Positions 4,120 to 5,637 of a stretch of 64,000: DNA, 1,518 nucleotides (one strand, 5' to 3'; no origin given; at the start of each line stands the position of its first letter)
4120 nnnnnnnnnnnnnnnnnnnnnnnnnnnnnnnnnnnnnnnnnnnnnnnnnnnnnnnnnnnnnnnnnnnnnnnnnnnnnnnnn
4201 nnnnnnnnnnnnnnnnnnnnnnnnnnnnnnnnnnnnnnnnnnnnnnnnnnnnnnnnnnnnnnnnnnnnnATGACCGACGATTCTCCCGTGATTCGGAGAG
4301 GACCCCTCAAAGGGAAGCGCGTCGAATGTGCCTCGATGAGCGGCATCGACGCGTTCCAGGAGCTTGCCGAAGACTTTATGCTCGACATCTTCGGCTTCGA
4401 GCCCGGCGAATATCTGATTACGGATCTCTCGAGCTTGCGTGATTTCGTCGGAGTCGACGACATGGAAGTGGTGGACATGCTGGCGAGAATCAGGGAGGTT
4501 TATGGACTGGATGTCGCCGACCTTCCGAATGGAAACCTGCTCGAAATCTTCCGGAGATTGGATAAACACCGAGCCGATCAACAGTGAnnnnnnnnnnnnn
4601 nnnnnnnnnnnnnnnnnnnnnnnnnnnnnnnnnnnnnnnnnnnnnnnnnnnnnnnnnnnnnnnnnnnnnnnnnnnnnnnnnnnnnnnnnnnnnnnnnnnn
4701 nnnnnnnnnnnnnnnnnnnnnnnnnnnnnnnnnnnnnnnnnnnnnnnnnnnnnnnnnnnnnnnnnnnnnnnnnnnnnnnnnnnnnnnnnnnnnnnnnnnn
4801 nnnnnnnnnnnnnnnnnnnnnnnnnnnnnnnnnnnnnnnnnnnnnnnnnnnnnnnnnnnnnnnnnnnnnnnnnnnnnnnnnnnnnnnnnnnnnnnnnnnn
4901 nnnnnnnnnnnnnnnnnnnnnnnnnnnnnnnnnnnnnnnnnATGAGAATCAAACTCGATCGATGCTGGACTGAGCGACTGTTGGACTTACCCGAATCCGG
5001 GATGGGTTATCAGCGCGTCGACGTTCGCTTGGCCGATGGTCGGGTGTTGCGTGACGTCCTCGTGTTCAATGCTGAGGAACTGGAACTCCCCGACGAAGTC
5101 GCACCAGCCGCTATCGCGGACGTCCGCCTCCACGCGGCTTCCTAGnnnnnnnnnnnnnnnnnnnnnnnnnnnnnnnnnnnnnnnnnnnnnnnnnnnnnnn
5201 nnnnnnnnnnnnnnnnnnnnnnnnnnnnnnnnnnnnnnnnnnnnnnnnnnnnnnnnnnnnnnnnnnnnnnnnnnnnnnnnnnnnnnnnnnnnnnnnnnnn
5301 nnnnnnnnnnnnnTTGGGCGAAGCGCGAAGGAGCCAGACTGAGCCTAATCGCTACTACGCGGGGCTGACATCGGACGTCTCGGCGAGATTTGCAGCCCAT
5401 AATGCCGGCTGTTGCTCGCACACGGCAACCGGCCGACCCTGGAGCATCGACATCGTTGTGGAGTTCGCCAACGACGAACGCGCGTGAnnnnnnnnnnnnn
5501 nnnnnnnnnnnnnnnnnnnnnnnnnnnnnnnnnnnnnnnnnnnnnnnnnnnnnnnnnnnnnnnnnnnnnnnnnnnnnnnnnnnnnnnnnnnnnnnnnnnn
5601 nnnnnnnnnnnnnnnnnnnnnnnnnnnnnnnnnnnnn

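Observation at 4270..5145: Three-gene mini-module after tRNA-Val: stand-alone TNT/ART-like domain plus candidate immunity protein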

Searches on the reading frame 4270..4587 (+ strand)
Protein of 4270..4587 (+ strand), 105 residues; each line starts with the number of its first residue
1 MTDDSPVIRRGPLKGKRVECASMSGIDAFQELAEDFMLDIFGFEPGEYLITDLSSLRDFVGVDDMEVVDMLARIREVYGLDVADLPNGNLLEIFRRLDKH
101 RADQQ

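Call 4: search_protein_families(library=pfam, proteins=[window:4270-4587:+], max_evalue=1)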
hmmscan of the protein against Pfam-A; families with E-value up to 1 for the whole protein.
window:4270-4587:+ (105 aa): 2 families
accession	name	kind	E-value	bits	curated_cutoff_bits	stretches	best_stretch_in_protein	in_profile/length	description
PF08336.16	P4Ha_N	-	0.041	14.1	25.3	1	65-90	108-133/135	Prolyl 4-Hydroxylase alpha-subunit, N-terminal region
PF00550.31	PP-binding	-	0.048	14.4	20.8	1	44-83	14-50/67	Phosphopantetheine attachment site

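Call 5: search_protein_families(library=ncbifam, proteins=[window:4270-4587:+], max_evalue=1)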
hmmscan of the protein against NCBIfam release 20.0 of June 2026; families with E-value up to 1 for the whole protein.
window:4270-4587:+ (105 aa): 1 family
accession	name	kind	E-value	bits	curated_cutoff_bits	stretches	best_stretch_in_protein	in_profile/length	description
NF009104.0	PRK12449.1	equivalog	0.088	12.8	70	1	49-84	24-59/80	acyl carrier protein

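Call 6: search_protein_families(library=padloc, proteins=[window:4270-4587:+], max_evalue=1)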
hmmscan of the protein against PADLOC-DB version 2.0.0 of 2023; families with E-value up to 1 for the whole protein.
window:4270-4587:+ (105 aa): 0 families

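Call 32: find_homologous_proteins(query=window:4270-4587:+, max_evalue=0.01)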
Query window:4270-4587:+ (105 aa): 118 proteins with E <= 0.01 among 118 candidates.
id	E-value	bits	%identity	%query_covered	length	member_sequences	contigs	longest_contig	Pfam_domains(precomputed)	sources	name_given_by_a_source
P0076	2.7e-55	203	91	100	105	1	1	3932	-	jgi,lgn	jgi:hypothetical protein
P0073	5.4e-50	186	81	100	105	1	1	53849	-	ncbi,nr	ncbi:MAG: hypothetical protein HY657_01895 [Acidobacteria bacterium]|nr:hypothetical protein [Acidob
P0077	7.9e-46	172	100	79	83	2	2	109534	-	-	-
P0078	3.7e-45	170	76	98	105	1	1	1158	-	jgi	jgi:hypothetical protein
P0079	1.3e-44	168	75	97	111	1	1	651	-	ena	-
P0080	2.5e-44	167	76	98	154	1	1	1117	-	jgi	jgi:hypothetical protein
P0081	2.7e-44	167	78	93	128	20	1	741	-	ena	-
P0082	4.4e-44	167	79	93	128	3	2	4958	-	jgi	jgi:hypothetical protein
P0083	5.5e-44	166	75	100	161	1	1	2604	-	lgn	-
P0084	9.3e-44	166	75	98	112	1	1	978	-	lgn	-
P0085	1.1e-43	165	75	97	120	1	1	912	-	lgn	-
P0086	1.2e-43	165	78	93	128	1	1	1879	-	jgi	jgi:hypothetical protein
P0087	1.2e-43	165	75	97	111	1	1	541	-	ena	-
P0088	1.7e-43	165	77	98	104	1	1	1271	-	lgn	-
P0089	2.6e-43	164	78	93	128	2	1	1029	-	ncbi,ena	-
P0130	1.7e-37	146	71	97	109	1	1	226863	-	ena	-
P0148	1.6e-34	136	67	90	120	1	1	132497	-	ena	-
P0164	2.5e-28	116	56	92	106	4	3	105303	-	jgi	jgi:hypothetical protein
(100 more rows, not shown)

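Call 35: find_encoding_contigs(protein=P0130, flank=3000, max_places=2)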
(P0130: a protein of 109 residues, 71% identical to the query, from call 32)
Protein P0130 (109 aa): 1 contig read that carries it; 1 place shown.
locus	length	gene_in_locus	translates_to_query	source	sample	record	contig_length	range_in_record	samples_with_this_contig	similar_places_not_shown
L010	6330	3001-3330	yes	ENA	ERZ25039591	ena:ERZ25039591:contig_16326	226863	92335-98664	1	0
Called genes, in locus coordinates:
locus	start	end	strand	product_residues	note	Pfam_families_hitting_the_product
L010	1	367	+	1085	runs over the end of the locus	PF13620:CarboxypepD_reg, PF13715:CarbopepD_reg_2 (faint), PF25183:OMP_b-brl_4, PF00593:TonB_dep_Rec_b-barrel (weak)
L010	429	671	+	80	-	-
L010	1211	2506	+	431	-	PF00375:SDF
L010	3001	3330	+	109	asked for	-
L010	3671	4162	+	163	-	-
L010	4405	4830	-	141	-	PF26549:Tricorn_N (weak), PF02897:Peptidase_S9_N (weak), PF07676:PD40 (faint)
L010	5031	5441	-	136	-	-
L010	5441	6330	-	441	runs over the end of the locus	PF00069:Pkinase, PF01636:APH (weak), PF07714:PK_Tyr_Ser-Thr, PF07676:PD40 (faint)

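Call 36: find_encoding_contigs(protein=P0148, flank=3000, max_places=2)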
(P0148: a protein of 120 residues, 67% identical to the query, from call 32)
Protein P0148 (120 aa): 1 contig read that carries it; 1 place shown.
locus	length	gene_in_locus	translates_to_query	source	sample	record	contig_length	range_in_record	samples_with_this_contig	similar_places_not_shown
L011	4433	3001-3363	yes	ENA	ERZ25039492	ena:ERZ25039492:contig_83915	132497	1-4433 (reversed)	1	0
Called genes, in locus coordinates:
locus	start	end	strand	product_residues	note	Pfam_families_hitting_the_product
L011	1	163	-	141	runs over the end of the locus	-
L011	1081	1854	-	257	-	PF01209:Ubie_methyltran, PF13489:Methyltransf_23, PF05175:MTS (weak), PF13847:Methyltransf_31, PF08241:Methyltransf_11, PF08242:Methyltransf_12, PF13649:Methyltransf_25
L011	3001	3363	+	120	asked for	-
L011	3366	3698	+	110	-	PF21814:DUF6883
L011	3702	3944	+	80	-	PF16277:DUF4926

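Call 37: find_encoding_contigs(protein=P0164, flank=3000, max_places=2)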
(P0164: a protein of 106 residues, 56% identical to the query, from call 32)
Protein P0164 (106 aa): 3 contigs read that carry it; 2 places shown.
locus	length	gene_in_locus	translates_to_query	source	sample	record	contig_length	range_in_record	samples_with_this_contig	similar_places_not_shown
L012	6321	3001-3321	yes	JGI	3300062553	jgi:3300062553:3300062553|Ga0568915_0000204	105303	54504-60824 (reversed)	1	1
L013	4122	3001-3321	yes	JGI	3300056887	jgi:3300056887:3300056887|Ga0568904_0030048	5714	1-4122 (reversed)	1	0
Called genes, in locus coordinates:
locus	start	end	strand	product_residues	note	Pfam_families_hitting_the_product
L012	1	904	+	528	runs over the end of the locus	-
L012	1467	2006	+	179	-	-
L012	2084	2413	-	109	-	PF02452:PemK_toxin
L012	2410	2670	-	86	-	PF01402:RHH_1 (faint)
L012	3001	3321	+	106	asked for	-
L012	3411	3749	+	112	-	PF13630:SdpI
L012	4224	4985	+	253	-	PF08840:BAAT_C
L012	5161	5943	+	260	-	-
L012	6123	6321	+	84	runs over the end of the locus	PF04014:MazE_antitoxin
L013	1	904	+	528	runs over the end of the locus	-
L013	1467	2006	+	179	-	-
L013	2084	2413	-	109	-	PF02452:PemK_toxin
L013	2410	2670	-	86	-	PF01402:RHH_1 (faint)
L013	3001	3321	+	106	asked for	-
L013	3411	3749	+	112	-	PF13630:SdpI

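Call 59: search_protein_families(library=pfam, proteins=[L010:3671-4162:+], max_evalue=1)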
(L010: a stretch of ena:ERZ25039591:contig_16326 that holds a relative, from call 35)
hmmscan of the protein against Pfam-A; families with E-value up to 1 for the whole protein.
L010:3671-4162:+ (163 aa): 1 family
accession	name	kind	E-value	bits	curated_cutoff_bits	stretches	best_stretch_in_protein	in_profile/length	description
PF16277.11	DUF4926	-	3.1e-05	23.7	29.1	1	6-35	2-30/57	Domain of unknown function (DUF4926)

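Call 78: search_solved_structures(query=A5, max_evalue=10, show_alignments=2)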
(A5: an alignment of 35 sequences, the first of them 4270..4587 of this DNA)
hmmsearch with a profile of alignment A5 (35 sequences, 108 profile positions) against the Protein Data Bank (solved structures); distinct sequences matched with E-value up to 10: 6.
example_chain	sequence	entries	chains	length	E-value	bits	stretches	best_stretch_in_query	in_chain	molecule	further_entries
9l1v_A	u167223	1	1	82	0.33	14.3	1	37-97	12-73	Acyl carrier protein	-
1klp_A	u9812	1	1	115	0.55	13.5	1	35-88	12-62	MEROMYCOLATE EXTENSION ACYL CARRIER PROTEIN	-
4fho_A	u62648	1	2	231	0.88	12.9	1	10-71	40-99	Internalin C2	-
7cq3_B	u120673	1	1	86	1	12.7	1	32-72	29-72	SLX4 isoform 1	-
7bvc_P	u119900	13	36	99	1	12.7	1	37-89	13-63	Meromycolate extension acyl carrier protein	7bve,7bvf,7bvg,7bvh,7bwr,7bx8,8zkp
1j6y_A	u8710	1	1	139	1.3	12.3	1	24-89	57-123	peptidyl-prolyl cis-trans isomerase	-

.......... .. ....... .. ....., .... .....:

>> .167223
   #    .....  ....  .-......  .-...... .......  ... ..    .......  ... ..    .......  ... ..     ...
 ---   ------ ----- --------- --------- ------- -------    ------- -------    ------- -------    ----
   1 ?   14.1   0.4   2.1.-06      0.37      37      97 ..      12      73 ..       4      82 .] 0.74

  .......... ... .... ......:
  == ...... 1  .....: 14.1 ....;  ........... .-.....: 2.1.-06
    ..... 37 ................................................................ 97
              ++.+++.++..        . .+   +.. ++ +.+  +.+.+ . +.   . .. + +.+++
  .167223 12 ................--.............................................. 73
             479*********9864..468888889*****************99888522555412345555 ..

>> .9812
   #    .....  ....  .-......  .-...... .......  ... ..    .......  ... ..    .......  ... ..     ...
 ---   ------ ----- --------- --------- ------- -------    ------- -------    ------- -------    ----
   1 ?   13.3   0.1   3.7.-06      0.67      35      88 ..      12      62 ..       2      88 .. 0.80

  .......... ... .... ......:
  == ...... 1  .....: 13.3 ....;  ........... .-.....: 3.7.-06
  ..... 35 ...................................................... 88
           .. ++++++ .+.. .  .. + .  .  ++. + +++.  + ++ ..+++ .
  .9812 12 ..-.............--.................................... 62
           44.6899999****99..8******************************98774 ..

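Call 79: find_related_loci(query=A5, collection=metagenome_contigs, flank=2500)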
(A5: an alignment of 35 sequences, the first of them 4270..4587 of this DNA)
Query A5 (105 aa) in metagenome_contigs; peptide patterns used: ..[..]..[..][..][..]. (x = any residue, [..] = any of these).
311 stretches matched a pattern; 150 encode a relative of the query (tblastn E <= 1e-3); the best 80 are kept; 80 distinct loci.
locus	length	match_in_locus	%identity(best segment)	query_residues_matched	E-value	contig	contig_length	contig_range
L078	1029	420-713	78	5-102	3e-51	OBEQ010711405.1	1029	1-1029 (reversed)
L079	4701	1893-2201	73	1-103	3e-48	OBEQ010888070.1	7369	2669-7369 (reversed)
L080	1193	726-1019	77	5-102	4e-50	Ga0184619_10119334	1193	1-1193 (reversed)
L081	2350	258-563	72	1-102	7e-47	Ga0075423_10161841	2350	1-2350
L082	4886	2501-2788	73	6-101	5e-46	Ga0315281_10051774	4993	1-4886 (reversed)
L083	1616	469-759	75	5-101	8e-46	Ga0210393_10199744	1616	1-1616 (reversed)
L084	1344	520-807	73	6-101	2e-46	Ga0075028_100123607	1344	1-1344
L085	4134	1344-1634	74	6-102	2e-44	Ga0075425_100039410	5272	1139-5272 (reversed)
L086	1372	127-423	71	6-104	6e-46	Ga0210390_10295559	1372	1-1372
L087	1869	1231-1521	71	5-101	9e-45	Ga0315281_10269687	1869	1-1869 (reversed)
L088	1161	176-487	66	1-104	6e-46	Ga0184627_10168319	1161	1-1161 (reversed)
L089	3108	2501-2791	73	6-102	3e-43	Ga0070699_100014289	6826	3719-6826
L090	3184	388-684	68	6-104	4e-41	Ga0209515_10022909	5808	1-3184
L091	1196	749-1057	62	1-105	2e-39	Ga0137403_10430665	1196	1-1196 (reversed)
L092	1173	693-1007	57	1-105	2e-39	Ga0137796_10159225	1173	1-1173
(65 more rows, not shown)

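Call 97: search_dna_similar(query=window:4270-4587:+, collection=plasmids, mode=protein, max_evalue=0.001)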
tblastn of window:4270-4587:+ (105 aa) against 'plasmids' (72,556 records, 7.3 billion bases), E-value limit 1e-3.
No match.

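Call 107: search_protein_families(library=phrogs, proteins=[window:4270-4587:+], max_evalue=0.1)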
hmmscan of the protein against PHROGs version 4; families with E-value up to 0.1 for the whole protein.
window:4270-4587:+ (105 aa): 0 families

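Call 116: find_encoding_contigs(protein=P0076, flank=3000, max_places=2)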
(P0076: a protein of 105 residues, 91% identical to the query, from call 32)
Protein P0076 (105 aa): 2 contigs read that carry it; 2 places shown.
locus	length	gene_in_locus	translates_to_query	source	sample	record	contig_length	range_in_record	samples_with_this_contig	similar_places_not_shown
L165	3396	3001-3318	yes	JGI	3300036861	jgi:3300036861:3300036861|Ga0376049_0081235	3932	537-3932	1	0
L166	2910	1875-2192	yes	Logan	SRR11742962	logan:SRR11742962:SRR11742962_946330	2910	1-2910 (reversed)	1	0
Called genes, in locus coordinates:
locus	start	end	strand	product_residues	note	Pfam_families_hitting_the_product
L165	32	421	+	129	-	-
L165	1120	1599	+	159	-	PF13527:Acetyltransf_9 (weak), PF00583:Acetyltransf_1, PF13673:Acetyltransf_10, PF13508:Acetyltransf_7, PF08445:FR47 (weak)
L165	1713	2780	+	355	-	-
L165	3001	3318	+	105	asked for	-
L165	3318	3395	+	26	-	?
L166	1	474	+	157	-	?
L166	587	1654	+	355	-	-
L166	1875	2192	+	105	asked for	-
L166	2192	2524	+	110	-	-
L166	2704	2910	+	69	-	?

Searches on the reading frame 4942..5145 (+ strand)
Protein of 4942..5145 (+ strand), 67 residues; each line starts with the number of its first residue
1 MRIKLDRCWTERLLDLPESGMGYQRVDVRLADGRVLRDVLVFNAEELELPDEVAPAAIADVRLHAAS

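Call 4: search_protein_families(library=pfam, proteins=[window:4942-5145:+], max_evalue=1)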
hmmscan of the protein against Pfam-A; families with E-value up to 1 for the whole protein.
window:4942-5145:+ (67 aa): 0 families

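Call 5: search_protein_families(library=ncbifam, proteins=[window:4942-5145:+], max_evalue=1)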
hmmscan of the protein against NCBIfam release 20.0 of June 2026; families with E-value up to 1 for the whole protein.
window:4942-5145:+ (67 aa): 0 families

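Call 6: search_protein_families(library=padloc, proteins=[window:4942-5145:+], max_evalue=1)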
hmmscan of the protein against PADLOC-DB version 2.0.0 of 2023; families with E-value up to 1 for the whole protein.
window:4942-5145:+ (67 aa): 0 families

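Call 42: find_homologous_proteins(query=window:4942-5145:+, max_evalue=0.01)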
Query window:4942-5145:+ (67 aa): 468 proteins with E <= 0.01 among 471 candidates; the best 120 are listed.
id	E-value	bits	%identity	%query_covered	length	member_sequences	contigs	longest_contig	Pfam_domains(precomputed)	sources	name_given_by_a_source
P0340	2.3e-32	127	88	100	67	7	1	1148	-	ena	-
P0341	2.0e-30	121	89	97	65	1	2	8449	-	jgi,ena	-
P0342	3.0e-29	117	83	99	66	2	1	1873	-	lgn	-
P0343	9.2e-29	116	81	96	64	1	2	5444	-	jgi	jgi:hypothetical protein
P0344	5.2e-28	113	85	99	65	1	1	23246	-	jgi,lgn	jgi:hypothetical protein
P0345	1.1e-27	112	82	99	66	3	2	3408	-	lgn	-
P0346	4.3e-27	111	82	99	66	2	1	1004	-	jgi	jgi:hypothetical protein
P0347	7.6e-27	110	79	99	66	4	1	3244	-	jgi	jgi:hypothetical protein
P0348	6.1e-26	107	80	99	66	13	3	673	-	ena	-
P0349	2.2e-25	105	77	99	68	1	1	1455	-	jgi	jgi:hypothetical protein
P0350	2.4e-25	105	79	99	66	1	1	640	-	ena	-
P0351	3.3e-25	105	77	99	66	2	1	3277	-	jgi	jgi:hypothetical protein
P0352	4.2e-25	104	78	97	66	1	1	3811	-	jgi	jgi:hypothetical protein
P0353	4.7e-25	104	77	99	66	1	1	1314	-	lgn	-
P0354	6.5e-25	104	79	99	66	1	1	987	-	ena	-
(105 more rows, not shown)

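Call 96: search_dna_similar(query=window:4942-5145:+, collection=phages, mode=protein, max_evalue=0.01)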
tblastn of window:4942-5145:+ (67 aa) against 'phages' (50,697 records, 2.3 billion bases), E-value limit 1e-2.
No match.

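Call 107: search_protein_families(library=phrogs, proteins=[window:4942-5145:+], max_evalue=0.1)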
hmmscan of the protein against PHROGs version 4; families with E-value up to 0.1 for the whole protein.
window:4942-5145:+ (67 aa): 0 families

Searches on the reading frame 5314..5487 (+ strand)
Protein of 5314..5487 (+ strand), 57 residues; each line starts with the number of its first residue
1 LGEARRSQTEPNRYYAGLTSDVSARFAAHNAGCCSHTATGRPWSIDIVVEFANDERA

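Call 4: search_protein_families(library=pfam, proteins=[window:5314-5487:+], max_evalue=1)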
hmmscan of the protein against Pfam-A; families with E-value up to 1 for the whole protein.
window:5314-5487:+ (57 aa): 2 families
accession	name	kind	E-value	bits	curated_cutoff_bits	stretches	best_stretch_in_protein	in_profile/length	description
PF01541.30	GIY-YIG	-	1.3e-05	25.8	22.6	1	12-57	13-61/78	GIY-YIG catalytic domain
PF22410.1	DnaG_helical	-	0.25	11.8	27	1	8-28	17-37/55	DNA primase DnaG, helical domain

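Call 5: search_protein_families(library=ncbifam, proteins=[window:5314-5487:+], max_evalue=1)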
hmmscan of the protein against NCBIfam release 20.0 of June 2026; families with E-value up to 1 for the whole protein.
window:5314-5487:+ (57 aa): 0 families
